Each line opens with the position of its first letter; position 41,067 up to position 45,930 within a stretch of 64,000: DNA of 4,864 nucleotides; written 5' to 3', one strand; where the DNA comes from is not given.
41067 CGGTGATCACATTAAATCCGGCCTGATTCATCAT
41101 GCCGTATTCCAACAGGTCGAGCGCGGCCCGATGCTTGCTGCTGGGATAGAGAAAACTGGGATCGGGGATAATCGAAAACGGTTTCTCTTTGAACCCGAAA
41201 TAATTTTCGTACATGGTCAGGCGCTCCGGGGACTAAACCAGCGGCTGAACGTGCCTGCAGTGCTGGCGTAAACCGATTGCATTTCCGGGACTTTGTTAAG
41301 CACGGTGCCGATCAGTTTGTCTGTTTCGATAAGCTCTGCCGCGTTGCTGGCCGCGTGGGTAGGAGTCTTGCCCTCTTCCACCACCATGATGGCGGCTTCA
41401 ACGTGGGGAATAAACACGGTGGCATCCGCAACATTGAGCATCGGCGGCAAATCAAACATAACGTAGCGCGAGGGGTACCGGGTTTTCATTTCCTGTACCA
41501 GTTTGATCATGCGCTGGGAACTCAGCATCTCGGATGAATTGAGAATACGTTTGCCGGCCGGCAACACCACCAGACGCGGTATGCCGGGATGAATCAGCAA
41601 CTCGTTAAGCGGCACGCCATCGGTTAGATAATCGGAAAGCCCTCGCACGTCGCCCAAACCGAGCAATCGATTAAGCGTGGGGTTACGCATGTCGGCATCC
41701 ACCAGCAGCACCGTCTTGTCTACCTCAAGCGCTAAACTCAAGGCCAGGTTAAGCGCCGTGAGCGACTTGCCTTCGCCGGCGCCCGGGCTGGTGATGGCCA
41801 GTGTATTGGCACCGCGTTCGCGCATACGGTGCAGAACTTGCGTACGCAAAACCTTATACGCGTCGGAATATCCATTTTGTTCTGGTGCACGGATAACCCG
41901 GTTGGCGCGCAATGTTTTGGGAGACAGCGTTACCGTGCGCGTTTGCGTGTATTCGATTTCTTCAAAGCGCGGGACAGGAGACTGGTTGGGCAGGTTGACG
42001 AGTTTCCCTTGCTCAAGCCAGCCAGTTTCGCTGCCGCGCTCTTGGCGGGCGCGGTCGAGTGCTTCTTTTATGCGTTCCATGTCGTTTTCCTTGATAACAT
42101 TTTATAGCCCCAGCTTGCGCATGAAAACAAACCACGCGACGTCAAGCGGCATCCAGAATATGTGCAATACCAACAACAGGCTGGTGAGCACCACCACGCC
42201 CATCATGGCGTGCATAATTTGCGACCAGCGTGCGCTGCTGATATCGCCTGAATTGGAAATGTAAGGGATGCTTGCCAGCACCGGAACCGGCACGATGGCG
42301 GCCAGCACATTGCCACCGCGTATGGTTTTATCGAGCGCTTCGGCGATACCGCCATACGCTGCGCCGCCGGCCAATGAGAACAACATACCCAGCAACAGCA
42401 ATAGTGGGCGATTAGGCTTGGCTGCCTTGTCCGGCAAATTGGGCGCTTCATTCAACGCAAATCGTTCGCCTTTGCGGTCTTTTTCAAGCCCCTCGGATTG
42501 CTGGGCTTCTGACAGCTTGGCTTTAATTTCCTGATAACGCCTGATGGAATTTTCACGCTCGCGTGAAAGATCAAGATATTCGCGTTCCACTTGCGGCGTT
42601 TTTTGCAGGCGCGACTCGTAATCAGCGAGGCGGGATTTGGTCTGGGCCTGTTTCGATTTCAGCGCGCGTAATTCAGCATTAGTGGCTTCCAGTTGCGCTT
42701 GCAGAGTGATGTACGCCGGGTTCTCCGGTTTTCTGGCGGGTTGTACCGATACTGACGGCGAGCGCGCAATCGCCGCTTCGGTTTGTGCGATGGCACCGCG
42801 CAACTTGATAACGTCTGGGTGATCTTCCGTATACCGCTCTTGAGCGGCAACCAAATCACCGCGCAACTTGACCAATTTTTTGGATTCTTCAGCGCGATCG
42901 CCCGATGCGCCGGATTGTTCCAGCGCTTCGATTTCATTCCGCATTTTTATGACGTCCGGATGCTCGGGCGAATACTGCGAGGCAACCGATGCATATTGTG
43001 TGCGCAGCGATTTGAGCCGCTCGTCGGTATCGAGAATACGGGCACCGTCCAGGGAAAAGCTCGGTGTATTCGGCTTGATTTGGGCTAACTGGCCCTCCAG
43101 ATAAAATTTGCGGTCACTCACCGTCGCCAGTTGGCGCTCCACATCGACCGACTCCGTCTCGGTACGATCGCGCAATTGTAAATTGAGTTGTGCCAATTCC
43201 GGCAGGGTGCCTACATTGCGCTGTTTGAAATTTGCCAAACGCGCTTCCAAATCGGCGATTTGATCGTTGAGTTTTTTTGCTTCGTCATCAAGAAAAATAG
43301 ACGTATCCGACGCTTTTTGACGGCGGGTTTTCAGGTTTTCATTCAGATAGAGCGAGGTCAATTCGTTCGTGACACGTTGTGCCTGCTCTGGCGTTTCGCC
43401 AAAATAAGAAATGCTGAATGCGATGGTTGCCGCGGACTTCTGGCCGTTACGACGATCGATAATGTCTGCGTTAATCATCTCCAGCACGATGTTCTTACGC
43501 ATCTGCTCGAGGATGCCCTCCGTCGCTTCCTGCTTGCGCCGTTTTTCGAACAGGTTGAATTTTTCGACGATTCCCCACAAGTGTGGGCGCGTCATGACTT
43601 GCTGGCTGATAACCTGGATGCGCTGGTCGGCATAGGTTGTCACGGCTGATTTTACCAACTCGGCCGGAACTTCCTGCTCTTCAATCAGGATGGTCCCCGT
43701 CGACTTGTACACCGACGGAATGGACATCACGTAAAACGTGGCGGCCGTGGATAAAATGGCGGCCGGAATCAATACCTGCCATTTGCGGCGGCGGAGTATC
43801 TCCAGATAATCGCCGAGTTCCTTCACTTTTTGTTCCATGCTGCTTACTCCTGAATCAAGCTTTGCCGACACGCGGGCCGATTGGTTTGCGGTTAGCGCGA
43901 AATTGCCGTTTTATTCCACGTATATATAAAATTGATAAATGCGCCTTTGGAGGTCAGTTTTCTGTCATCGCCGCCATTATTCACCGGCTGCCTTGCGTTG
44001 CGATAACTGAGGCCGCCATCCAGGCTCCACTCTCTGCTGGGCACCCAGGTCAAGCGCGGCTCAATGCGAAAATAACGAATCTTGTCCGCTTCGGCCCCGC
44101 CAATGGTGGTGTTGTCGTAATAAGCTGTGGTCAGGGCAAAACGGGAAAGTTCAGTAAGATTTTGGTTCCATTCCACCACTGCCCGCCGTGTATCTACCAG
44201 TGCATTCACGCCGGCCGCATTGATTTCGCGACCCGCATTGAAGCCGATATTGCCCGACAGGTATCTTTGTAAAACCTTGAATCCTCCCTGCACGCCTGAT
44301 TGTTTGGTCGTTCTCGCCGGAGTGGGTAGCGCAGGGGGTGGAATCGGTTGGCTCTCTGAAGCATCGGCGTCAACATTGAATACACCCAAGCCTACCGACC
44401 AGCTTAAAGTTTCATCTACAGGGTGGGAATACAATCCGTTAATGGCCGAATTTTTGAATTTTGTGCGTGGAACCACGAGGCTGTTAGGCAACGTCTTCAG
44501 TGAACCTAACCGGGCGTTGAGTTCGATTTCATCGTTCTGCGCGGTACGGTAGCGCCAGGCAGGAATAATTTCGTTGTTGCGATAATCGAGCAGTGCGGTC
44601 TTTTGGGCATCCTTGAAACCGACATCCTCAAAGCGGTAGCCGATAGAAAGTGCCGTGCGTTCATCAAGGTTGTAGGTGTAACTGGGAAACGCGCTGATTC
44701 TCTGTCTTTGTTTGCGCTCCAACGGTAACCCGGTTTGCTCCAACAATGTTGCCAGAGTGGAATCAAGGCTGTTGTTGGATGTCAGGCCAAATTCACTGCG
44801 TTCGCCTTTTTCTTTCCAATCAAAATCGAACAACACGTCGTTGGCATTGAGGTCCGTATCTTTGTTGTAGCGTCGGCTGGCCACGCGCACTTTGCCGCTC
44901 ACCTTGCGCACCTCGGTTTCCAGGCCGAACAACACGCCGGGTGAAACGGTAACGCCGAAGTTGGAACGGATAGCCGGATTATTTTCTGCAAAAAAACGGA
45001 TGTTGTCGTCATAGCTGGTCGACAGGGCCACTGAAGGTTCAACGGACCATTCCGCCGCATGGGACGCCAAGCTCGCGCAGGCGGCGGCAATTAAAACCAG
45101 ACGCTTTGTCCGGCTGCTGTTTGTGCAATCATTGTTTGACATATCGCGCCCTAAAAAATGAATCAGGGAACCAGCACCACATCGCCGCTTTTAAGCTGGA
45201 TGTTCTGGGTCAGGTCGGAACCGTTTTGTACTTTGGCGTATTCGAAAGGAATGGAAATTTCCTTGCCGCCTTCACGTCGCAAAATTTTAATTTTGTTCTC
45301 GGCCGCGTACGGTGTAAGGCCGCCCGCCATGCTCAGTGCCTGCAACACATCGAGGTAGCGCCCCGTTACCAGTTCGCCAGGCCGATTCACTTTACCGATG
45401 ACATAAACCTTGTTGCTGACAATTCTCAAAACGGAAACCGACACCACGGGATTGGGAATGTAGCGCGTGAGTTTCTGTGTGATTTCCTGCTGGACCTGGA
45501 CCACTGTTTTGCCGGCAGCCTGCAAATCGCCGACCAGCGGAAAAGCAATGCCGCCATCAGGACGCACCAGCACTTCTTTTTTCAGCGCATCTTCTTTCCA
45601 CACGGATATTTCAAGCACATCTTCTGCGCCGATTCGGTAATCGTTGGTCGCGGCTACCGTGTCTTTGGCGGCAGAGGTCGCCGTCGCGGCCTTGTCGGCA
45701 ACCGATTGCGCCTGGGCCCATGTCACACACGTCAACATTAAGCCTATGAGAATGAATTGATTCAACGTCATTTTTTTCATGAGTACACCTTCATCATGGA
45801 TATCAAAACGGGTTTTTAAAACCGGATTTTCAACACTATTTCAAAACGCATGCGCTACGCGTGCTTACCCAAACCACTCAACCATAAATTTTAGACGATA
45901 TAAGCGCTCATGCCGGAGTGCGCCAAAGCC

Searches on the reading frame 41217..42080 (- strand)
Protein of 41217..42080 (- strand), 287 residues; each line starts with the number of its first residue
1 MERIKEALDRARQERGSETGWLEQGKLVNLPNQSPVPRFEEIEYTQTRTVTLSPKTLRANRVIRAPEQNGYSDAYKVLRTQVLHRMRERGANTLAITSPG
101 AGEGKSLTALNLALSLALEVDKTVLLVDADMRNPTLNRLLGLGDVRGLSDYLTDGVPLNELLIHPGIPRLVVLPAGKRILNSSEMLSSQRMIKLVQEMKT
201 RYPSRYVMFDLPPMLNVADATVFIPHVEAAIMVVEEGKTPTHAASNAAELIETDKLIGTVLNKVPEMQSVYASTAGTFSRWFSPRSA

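Call 12: search_protein_families(library=ncbifam, max_evalue=1e-8, proteins=[window:41217-42080:-])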
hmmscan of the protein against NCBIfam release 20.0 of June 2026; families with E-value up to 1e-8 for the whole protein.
window:41217-42080:- (287 aa): 7 families
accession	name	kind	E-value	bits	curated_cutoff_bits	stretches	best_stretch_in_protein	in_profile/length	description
TIGR03018.1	pepcterm_TyrKin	hypoth_equivalog_domain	7.3e-59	198.6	230.65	1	67-262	7-207/207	XrtA-associated tyrosine autokinase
TIGR01007.1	eps_fam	subfamily_domain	5.7e-33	114.2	108.05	1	74-271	2-197/204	polysaccharide biosynthesis tyrosine autokinase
TIGR03029.1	EpsG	equivalog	9.2e-26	90.6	313.8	1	72-262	84-273/274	chain length determinant protein tyrosine kinase EpsG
NF007350.0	PRK09841.1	equivalog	4.7e-23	81.2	1248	1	72-274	512-713/726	tyrosine-protein kinase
TIGR01005.1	eps_transp_fam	subfamily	2.7e-22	78.8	411.7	1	36-251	492-703/754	exopolysaccharide transport protein family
NF008568.0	PRK11519.1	equivalog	5e-21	74.6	1068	1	73-234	508-666/720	tyrosine-protein kinase Wzc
TIGR01968.1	minD_bact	equivalog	8.5e-10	38.4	212.9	1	92-236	2-143/261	septum site-determining protein MinD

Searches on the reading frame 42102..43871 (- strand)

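Call 12: search_protein_families(library=ncbifam, max_evalue=1e-8, proteins=[window:42102-43871:-])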
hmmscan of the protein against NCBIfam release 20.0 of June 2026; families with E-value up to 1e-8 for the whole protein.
window:42102-43871:- (589 aa): 2 families
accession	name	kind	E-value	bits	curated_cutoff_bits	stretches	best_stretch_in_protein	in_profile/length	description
TIGR03007.1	pepcterm_ChnLen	equivalog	1.2e-81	274.4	278.85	2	18-324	2-294/498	XrtA system polysaccharide chain length determinant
TIGR03017.1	EpsF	equivalog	7.1e-12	44.8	422.75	0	21-317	5-294/444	chain length determinant protein EpsF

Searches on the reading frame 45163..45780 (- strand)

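Call 13: search_protein_families(library=ncbifam, max_evalue=1e-8, proteins=[window:45163-45780:-])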
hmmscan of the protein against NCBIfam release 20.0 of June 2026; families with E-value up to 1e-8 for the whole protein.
window:45163-45780:- (205 aa): 4 families
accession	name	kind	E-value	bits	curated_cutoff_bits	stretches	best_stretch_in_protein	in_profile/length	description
TIGR03027.2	pepcterm_export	equivalog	1.1e-44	152.2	180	1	47-205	2-165/169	XrtA/PEP-CTERM system exopolysaccharide export protein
NF041843.1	EpsY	equivalog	1.3e-34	119.3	320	1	43-204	48-210/211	exopolysaccharide export protein EpsY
NF011658.0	PRK15078.1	subfamily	6.8e-30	104.1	333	1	31-205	67-250/380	polysaccharide export protein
TIGR03028.1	EpsE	equivalog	2.1e-27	96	262.65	1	47-204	1-159/239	polysaccharide export protein EpsE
